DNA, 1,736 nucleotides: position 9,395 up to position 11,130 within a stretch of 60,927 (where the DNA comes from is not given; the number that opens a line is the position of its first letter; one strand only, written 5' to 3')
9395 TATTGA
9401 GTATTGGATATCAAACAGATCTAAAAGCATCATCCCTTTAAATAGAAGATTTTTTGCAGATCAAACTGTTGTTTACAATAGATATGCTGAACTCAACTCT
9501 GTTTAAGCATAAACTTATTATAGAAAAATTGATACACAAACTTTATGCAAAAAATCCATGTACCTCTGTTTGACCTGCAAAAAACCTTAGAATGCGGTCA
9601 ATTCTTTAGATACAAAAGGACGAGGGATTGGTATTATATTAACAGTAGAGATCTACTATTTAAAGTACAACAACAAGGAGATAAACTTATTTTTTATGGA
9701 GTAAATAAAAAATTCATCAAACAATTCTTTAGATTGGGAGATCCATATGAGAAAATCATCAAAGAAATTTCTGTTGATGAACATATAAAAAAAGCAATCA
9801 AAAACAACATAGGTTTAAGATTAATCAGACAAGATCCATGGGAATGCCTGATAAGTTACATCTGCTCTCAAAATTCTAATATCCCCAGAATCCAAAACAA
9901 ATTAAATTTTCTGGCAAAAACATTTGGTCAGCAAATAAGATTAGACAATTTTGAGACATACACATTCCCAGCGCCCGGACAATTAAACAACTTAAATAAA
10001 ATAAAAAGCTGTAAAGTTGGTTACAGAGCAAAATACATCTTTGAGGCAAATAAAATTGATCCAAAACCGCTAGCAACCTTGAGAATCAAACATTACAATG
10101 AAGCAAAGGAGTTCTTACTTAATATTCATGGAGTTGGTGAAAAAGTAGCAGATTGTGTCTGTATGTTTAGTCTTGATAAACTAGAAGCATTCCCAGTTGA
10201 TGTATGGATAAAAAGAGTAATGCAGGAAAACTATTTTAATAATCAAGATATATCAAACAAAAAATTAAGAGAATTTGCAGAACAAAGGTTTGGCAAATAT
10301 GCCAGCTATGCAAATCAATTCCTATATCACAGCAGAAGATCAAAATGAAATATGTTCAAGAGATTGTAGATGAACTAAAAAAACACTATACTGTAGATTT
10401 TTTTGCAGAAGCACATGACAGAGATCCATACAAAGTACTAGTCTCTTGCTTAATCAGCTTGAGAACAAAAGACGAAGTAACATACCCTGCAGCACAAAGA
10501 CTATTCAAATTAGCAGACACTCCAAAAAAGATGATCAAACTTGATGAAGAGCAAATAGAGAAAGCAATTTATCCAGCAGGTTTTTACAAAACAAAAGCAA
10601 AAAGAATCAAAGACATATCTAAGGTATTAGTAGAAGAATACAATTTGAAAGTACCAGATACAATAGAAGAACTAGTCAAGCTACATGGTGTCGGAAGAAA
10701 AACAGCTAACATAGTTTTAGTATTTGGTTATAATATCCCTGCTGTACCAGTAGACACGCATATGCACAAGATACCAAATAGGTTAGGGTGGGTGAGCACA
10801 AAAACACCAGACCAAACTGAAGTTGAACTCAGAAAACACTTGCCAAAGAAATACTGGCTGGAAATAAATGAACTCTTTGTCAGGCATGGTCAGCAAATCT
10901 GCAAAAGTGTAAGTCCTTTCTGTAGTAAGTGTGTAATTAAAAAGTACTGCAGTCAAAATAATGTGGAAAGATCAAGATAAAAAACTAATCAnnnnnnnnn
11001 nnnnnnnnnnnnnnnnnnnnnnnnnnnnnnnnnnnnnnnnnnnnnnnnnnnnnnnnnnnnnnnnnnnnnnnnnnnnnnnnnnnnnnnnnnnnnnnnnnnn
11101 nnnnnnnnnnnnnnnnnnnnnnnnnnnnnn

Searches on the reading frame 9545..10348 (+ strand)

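Call 40: search_protein_families(library=pfam, proteins=[window:9545-10348:+], max_evalue=0.0001)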
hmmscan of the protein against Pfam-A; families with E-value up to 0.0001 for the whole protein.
window:9545-10348:+ (267 aa): 2 families
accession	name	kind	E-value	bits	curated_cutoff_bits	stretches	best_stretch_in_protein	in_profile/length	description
PF07934.18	OGG_N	-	5.1e-18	65.8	23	1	9-102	9-115/115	8-oxoguanine DNA glycosylase, N-terminal domain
PF00730.31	HhH-GPD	-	1.6e-06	28.8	26.2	1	103-248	1-105/108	HhH-GPD superfamily base excision DNA repair protein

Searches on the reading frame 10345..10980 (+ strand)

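Call 40: search_protein_families(library=pfam, proteins=[window:10345-10980:+], max_evalue=0.0001)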
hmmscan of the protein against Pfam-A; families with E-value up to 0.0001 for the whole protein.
window:10345-10980:+ (211 aa): 2 families
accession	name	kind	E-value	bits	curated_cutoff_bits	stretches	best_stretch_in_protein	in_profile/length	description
PF00730.31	HhH-GPD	-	4.9e-25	88.4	26.2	1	33-167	1-107/108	HhH-GPD superfamily base excision DNA repair protein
PF00633.29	HHH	-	8.8e-08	32.1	24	1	99-125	2-28/30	Helix-hairpin-helix motif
